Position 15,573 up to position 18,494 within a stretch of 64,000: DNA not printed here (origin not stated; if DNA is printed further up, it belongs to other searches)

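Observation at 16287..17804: Intein splitting the catalytic GGQ|S motif of aRF1, carrying a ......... endonuclease plus an XRE-type HTH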

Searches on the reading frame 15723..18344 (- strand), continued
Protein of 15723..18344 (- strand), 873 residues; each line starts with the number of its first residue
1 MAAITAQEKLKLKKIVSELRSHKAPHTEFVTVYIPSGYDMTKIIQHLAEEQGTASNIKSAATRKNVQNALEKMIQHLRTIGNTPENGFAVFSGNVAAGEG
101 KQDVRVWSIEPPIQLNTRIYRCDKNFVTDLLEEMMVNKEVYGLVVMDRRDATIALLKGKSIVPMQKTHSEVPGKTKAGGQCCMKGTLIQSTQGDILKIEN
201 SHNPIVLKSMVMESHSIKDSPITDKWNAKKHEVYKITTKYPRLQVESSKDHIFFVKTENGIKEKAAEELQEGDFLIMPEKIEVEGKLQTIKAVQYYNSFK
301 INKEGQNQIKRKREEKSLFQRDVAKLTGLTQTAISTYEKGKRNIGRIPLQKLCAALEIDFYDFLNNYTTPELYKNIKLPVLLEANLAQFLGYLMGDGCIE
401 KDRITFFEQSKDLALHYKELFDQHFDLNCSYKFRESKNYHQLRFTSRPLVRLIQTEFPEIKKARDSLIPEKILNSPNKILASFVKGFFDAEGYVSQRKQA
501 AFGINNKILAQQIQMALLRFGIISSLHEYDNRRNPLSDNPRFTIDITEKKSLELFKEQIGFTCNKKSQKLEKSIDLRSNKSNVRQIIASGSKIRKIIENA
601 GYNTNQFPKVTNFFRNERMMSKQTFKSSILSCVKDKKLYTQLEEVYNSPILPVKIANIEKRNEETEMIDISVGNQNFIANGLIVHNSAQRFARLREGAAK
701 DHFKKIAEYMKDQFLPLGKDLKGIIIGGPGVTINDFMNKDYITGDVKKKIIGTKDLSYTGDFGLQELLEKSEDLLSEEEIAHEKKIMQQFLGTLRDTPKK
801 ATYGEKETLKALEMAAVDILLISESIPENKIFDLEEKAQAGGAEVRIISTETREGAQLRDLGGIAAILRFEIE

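Call 33: find_encoding_contigs(protein=P0001, flank=6000, max_places=3)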
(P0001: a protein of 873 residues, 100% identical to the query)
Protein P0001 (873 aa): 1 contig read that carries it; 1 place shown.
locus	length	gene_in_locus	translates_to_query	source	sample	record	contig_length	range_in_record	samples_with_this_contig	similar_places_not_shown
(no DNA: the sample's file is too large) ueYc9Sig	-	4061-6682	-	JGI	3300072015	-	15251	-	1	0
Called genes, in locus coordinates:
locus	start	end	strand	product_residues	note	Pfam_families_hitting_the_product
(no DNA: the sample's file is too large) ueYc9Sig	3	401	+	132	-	?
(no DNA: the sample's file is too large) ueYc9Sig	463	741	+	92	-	-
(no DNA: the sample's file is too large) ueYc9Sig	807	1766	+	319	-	PF02463:SMC_N (faint), PF00005:ABC_tran, PF13304:AAA_21, PF13732:DrrA1-3_C (weak)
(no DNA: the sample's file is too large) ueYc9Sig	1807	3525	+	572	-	PF12698:ABC2_membrane_3, PF12679:ABC2_membrane_2, PF01061:ABC2_membrane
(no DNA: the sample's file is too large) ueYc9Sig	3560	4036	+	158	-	PF13479:AAA_24 (weak), PF13521:AAA_28 (faint), PF02224:Cytidylate_kin (faint), PF13238:AAA_18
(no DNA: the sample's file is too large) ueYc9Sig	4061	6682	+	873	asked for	PF03463:eRF1_1, PF18854:baeRF_family10 (faint), PF03464:eRF1_2, PF14890:Intein_splicing, PF01381:HTH_3, PF14528:LAGLIDADG_3, PF03464:eRF1_2, PF03465:eRF1_3, +2 more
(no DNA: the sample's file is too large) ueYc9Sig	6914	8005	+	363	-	PF05833:NFACT_N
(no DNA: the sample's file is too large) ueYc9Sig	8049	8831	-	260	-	PF01145:Band_7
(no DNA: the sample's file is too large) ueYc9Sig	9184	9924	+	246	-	PF13482:RNase_H_2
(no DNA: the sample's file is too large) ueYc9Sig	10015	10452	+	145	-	PF02254:TrkA_N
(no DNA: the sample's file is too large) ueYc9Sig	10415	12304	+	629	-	-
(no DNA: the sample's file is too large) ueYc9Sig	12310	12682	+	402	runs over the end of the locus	PF13481:AAA_25 (weak), PF06745:ATPase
